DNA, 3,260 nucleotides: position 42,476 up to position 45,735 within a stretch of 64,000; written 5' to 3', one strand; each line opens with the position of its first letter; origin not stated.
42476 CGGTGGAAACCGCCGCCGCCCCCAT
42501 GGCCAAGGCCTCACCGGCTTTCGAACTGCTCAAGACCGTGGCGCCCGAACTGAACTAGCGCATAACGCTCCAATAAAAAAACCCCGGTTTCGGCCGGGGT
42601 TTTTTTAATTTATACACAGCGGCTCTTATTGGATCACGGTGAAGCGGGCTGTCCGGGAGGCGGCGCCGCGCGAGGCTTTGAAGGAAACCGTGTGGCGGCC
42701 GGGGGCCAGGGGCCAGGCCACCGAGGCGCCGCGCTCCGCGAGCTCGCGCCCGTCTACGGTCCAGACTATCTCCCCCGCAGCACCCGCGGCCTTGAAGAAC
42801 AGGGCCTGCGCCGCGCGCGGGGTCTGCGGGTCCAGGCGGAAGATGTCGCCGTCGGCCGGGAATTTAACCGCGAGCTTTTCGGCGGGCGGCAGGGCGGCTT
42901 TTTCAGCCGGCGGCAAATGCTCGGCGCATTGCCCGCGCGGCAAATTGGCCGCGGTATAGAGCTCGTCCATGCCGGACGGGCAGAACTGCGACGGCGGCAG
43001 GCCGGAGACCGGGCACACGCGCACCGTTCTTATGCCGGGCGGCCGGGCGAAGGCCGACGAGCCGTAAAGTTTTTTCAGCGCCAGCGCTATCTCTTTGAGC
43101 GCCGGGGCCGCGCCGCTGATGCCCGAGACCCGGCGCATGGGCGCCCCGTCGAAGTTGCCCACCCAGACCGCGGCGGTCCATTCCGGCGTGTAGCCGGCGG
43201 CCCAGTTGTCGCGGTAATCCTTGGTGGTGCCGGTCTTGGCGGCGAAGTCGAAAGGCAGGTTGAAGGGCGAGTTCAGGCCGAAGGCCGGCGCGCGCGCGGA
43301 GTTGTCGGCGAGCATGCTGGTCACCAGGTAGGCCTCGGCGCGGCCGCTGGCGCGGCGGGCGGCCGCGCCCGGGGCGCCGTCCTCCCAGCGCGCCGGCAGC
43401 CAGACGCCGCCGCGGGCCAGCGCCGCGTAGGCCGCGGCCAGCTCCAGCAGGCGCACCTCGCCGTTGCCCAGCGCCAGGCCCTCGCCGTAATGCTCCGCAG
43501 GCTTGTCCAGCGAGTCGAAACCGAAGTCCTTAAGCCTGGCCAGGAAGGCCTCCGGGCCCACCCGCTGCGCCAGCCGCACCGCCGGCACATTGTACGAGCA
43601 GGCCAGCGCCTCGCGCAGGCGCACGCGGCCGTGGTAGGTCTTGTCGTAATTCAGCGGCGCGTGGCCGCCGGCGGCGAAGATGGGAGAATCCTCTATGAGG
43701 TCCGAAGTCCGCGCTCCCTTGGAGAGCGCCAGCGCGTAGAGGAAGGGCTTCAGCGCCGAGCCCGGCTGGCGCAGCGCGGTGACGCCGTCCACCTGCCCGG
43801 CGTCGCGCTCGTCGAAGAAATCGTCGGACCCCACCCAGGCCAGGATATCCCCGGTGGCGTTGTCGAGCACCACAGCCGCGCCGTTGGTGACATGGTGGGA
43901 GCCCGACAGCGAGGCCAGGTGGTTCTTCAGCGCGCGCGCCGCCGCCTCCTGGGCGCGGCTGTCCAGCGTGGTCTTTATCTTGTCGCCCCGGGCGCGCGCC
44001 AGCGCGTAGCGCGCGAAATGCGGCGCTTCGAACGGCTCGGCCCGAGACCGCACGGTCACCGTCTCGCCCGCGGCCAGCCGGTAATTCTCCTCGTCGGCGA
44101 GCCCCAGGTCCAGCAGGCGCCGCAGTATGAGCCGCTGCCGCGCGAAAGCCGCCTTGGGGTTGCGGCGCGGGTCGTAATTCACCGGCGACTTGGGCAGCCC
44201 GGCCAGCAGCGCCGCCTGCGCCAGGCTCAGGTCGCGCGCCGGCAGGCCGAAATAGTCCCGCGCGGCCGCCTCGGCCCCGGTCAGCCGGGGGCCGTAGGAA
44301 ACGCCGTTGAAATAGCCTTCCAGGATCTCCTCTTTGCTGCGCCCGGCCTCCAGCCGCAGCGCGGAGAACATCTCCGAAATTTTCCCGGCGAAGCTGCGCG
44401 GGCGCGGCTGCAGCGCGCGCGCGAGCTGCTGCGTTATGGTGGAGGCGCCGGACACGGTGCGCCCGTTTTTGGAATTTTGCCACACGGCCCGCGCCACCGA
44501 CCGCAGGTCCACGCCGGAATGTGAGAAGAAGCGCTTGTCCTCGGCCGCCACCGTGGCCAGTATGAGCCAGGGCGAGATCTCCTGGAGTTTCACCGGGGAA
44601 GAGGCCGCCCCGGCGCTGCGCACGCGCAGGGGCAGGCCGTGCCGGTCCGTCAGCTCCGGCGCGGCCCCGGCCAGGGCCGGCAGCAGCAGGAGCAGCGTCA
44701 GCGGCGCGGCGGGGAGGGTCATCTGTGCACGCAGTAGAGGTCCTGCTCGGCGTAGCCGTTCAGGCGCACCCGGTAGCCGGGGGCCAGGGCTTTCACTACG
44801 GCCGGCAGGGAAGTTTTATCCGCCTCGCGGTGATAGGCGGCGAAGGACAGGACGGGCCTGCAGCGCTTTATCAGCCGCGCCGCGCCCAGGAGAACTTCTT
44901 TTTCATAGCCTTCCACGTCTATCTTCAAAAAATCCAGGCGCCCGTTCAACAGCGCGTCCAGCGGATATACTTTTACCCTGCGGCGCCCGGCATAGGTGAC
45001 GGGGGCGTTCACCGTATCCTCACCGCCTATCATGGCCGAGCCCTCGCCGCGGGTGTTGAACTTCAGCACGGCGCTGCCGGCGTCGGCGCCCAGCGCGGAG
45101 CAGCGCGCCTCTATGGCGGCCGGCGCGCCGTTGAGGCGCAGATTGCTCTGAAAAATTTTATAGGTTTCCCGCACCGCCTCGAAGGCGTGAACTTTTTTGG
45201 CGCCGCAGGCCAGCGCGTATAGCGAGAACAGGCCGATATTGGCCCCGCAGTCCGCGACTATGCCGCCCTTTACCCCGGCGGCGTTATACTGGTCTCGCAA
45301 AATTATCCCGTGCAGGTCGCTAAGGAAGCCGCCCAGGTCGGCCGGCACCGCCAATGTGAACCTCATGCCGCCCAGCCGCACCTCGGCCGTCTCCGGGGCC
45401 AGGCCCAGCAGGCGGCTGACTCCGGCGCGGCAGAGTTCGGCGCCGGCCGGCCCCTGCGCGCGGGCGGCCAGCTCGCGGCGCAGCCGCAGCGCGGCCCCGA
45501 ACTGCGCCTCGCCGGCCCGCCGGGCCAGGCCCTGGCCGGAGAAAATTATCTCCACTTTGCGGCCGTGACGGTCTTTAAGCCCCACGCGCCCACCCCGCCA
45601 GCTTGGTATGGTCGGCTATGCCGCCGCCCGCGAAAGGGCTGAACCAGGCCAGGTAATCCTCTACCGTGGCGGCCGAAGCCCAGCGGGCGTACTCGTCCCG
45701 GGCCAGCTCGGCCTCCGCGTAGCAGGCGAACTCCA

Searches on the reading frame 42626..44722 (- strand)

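Call 8: search_protein_families(library=pfam, proteins=[window:42626-44722:-], max_evalue=0.001)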
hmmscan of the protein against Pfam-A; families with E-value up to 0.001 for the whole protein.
window:42626-44722:- (698 aa): 3 families
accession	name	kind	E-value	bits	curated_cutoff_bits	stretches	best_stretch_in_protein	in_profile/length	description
PF00912.28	Transgly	-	3.8e-55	186.5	27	1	39-203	12-177/178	Transglycosylase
PF00905.27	Transpeptidase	-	5.7e-24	85.3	22.1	1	281-543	1-295/299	Penicillin binding protein transpeptidase domain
PF06832.18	BiPBP_C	-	3.6e-14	52.9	26.8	1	614-694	9-90/90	Penicillin-Binding Protein C-terminus Family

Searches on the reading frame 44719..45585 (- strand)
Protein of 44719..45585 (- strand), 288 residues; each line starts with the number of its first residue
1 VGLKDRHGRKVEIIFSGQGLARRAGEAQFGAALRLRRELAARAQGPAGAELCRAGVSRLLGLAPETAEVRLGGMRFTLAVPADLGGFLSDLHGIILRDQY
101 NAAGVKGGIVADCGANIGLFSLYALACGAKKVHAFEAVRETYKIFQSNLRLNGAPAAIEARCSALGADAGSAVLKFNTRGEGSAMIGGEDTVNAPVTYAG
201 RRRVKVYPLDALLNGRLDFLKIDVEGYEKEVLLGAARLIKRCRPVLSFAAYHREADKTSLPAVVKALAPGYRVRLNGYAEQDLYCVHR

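Call 8: search_protein_families(library=pfam, proteins=[window:44719-45585:-], max_evalue=0.001)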
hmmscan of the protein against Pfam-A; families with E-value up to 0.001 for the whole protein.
window:44719-45585:- (288 aa): 1 family
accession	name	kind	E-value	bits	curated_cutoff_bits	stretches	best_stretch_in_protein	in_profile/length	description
PF05050.19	Methyltransf_21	-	9.5e-19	68.6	22.7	1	112-253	1-151/173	Methyltransferase FkbM domain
